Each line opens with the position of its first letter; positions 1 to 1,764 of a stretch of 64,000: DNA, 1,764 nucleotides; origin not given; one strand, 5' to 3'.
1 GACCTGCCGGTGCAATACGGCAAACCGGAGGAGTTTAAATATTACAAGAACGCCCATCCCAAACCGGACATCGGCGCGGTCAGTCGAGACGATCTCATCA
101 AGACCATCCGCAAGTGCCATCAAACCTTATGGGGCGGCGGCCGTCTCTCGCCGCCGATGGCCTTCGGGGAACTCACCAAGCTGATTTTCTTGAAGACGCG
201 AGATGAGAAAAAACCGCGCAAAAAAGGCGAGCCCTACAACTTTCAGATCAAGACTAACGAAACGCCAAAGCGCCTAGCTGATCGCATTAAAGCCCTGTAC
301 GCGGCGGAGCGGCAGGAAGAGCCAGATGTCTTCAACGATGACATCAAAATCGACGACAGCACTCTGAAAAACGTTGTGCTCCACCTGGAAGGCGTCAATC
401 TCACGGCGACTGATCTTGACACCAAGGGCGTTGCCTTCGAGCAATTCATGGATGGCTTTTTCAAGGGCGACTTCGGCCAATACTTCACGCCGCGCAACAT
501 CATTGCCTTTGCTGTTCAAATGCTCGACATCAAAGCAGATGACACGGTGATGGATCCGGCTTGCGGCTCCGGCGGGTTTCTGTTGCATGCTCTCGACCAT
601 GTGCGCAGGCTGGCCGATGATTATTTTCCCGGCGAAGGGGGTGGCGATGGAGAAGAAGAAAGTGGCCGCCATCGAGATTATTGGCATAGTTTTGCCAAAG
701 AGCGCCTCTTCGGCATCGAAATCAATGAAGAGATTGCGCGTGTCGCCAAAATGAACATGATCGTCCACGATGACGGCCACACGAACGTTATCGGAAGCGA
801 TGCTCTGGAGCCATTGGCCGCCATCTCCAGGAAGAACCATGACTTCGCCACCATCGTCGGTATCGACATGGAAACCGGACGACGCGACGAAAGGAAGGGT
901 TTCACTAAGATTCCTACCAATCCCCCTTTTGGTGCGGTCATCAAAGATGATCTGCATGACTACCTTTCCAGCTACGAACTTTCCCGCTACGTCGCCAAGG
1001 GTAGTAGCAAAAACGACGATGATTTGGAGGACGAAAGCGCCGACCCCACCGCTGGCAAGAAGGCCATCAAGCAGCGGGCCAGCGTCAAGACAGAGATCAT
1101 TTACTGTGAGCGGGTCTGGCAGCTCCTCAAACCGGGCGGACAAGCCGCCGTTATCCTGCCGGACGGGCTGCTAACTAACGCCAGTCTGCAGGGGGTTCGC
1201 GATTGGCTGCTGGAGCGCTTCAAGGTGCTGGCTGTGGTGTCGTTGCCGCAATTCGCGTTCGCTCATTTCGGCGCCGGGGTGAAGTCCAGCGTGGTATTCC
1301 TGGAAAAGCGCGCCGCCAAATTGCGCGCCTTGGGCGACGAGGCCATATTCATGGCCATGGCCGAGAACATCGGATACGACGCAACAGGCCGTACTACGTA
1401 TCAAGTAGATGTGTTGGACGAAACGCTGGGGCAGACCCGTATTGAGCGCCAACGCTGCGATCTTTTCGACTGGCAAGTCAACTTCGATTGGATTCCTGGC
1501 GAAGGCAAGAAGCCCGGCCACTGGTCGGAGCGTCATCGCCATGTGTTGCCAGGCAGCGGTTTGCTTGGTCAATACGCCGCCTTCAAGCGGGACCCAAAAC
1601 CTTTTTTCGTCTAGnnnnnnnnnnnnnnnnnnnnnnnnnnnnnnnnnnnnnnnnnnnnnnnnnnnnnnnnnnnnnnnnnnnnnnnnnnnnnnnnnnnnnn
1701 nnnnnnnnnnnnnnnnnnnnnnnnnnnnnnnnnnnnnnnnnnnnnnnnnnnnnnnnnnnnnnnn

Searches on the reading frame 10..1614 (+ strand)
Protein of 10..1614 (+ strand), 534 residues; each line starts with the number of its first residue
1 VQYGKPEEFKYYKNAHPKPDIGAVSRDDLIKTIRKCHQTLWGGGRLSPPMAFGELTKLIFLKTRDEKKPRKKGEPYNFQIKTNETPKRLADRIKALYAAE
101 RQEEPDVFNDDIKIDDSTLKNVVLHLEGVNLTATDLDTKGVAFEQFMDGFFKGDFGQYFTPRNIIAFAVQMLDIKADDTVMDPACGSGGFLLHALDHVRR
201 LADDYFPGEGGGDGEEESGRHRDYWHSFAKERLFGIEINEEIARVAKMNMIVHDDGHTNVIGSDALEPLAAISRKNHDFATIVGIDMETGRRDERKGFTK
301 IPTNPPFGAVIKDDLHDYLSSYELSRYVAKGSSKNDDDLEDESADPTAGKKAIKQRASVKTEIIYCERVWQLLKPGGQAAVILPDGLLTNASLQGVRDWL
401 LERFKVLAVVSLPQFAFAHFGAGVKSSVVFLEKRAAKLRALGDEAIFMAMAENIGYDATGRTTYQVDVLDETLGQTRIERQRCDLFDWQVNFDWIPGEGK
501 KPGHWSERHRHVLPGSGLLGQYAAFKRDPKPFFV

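Call 9: search_protein_families(library=pfam, proteins=[window:10-1614:+], max_evalue=0.01)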
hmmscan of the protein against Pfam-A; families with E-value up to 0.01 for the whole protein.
window:10-1614:+ (534 aa): 4 families
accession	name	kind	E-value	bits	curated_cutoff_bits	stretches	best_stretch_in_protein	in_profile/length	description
PF02384.22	N6_Mtase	-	5.3e-31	108.5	20.4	1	137-456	4-251/311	N-6 DNA Methylase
PF07669.17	Eco57I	-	8.6e-07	29.6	25.3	1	232-412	2-165/171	Eco57I restriction-modification methylase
PF20473.4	MmeI_Mtase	-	4.4e-06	26.5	27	1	179-254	22-86/259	MmeI, DNA-methyltransferase domain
PF01170.24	UPF0020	-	4.2e-05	23.8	22.3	1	169-312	21-136/197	RMKL-like, methyltransferase domain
